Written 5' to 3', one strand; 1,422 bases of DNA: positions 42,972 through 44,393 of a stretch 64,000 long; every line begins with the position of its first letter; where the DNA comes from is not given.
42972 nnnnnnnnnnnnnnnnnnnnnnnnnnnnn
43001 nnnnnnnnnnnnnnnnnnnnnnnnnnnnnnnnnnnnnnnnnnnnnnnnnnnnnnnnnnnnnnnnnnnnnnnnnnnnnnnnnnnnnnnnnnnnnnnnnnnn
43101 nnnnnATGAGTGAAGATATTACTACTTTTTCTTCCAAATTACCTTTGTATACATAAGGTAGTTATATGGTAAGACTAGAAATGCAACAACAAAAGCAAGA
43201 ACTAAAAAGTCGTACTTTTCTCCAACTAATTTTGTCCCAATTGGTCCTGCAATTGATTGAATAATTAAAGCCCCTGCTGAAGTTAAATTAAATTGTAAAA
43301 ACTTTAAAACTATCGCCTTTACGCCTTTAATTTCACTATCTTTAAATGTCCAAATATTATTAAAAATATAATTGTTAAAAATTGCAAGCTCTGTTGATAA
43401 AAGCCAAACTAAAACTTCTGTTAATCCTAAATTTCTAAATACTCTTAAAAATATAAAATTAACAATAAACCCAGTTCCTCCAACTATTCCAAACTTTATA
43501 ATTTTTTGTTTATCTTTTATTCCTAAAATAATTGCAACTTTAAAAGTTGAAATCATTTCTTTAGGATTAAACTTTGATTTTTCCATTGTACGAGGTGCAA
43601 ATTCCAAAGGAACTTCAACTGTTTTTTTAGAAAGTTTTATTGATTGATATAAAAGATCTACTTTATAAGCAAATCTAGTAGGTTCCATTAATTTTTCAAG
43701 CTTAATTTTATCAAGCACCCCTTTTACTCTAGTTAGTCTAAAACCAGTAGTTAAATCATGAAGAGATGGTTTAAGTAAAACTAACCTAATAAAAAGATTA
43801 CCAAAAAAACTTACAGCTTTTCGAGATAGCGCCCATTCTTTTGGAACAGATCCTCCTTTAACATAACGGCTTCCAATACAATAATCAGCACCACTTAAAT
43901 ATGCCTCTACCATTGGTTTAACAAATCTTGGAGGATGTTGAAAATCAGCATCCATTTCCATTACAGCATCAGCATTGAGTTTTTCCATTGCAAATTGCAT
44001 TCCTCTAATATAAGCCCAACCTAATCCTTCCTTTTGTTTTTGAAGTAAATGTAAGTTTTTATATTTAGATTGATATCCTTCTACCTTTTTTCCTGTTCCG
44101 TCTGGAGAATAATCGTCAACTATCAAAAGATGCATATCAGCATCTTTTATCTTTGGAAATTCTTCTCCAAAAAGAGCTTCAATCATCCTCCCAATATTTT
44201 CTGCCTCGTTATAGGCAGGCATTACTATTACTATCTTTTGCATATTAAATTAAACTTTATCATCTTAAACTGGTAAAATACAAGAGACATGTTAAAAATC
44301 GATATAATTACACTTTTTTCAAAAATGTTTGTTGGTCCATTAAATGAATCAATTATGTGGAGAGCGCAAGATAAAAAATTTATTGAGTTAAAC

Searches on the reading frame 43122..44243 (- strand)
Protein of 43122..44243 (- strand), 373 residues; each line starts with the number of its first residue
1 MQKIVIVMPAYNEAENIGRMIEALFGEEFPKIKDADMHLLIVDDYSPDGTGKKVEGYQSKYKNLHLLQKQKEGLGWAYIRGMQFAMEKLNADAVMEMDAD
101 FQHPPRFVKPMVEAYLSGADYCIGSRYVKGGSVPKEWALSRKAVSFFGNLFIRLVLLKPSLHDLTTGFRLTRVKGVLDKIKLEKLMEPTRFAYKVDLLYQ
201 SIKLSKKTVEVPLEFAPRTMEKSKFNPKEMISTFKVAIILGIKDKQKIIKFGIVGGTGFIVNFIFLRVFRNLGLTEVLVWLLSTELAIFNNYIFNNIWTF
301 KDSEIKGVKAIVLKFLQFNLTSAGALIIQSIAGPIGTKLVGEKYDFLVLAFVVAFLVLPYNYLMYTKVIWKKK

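Call 4: search_protein_families(library=pfam, proteins=[window:43122-44243:-], max_evalue=0.01)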
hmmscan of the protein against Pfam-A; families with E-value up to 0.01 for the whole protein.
window:43122-44243:- (373 aa): 2 families
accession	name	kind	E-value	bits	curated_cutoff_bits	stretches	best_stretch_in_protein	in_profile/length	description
PF00535.33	Glycos_transf_2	-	8.4e-26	91.3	23.3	1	6-174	2-162/168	Glycosyl transferase family 2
PF04138.20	GtrA_DPMS_TM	-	8e-14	52.3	26.1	1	250-370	1-117/117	GtrA/DPMS, transmembrane domain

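Call 5: search_protein_families(library=ncbifam, proteins=[window:43122-44243:-], max_evalue=0.01)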
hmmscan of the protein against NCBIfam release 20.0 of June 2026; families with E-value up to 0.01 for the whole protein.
window:43122-44243:- (373 aa): 16 families
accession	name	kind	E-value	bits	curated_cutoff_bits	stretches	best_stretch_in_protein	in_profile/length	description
NF047588.1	GlcsyltransPgfSStrep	equivalog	7.4e-18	64.8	500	1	3-272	2-252/308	glycosyltransferase PgfS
TIGR04182.1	glyco_TIGR04182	equivalog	1.2e-12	47.9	325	1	4-261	2-237/293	S-layer glycoprotein N-glycosyltransferase AglJ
TIGR03469.1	HpnB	hypoth_equivalog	2.3e-11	43.3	379.25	1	3-116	45-161/386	hopene-associated glycosyltransferase HpnB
TIGR03937.1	PgaC_IcaA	equivalog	1.1e-08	34.4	422.3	1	2-115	45-150/407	poly-beta-1,6-N-acetyl-D-glucosamine synthase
NF041875.1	EPS_EpsD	equivalog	6.2e-08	32.4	370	1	6-116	3-105/325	exopolysaccharide biosynthesis glycosyltransferase EpsD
NF058614.1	PPMAGASynPpgS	equivalog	2.9e-07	30.1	370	1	5-141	3-128/226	polyprenyl-phospho-N-acetylgalactosaminyl synthase PpgS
NF007482.0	PRK10073.1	equivalog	9.2e-07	28.2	423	1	2-89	6-88/334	glycosyltransferase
NF007986.1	PRK10714.1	equivalog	1.2e-06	27.8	529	1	2-232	6-217/316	undecaprenyl-phosphate 4-deoxy-4-formamido-L-arabinose transferase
NF038302.1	EPS_HpsE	equivalog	1.8e-06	27.1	300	1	4-100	3-96/307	hormogonium polysaccharide biosynthesis glycosyltransferase HpsE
NF045692.1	OglycostaseCruG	equivalog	3.6e-06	26.2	600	1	2-114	41-151/386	2'-O-glycosyltransferase CruG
NF010496.0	PRK13915.1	equivalog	0.00011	21.4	262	1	2-118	31-145/307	glucosyl-3-phosphoglycerate synthase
NF041865.1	EpsU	equivalog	0.00017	20.7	700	1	2-112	39-144/394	exopolysaccharide biosynthesis GT2 family glycosyltransferase EpsU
NF047683.1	TeichurnBiosyTuaG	equivalog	0.00052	19.7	400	1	3-98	7-94/252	teichuronic acid biosynthesis protein TuaG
NF038299.1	EPS_HpsN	equivalog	0.0026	16.8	425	1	3-119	2-110/317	hormogonium polysaccharide biosynthesis glycosyltransferase HpsN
TIGR04283.1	glyco_like_mftF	equivalog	0.0029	17.2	182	1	5-70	2-57/221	TIGR04283 family arsenosugar biosynthesis glycosyltransferase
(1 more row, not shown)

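Call 58: search_solved_structures(query=window:43122-44243:-, max_evalue=0.00001, show_alignments=1)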
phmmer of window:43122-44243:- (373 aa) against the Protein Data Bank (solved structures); distinct sequences matched with E-value up to 0.00001: 6.
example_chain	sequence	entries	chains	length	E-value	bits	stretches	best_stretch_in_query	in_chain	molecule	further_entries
5mlz_A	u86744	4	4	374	1.4e-42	149.3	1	3-330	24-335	Dolichol monophosphate mannose synthase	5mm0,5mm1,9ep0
3bcv_A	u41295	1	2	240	6.7e-07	32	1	3-88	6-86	Putative glycosyltransferase protein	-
5eke_A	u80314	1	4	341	9e-07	31.6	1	4-191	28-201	Uncharacterized glycosyltransferase sll0501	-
5ekp_C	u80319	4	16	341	9.1e-07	31.6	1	4-191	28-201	Uncharacterized glycosyltransferase sll0501 | Glycosyltransferase sll0501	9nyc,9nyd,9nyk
9nye_A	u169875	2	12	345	9.4e-07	31.5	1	4-191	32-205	Glycosyltransferase sll0501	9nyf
6h1j_A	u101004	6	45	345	5e-06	29.1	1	1-158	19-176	Probable ss-1,3-N-acetylglucosaminyltransferase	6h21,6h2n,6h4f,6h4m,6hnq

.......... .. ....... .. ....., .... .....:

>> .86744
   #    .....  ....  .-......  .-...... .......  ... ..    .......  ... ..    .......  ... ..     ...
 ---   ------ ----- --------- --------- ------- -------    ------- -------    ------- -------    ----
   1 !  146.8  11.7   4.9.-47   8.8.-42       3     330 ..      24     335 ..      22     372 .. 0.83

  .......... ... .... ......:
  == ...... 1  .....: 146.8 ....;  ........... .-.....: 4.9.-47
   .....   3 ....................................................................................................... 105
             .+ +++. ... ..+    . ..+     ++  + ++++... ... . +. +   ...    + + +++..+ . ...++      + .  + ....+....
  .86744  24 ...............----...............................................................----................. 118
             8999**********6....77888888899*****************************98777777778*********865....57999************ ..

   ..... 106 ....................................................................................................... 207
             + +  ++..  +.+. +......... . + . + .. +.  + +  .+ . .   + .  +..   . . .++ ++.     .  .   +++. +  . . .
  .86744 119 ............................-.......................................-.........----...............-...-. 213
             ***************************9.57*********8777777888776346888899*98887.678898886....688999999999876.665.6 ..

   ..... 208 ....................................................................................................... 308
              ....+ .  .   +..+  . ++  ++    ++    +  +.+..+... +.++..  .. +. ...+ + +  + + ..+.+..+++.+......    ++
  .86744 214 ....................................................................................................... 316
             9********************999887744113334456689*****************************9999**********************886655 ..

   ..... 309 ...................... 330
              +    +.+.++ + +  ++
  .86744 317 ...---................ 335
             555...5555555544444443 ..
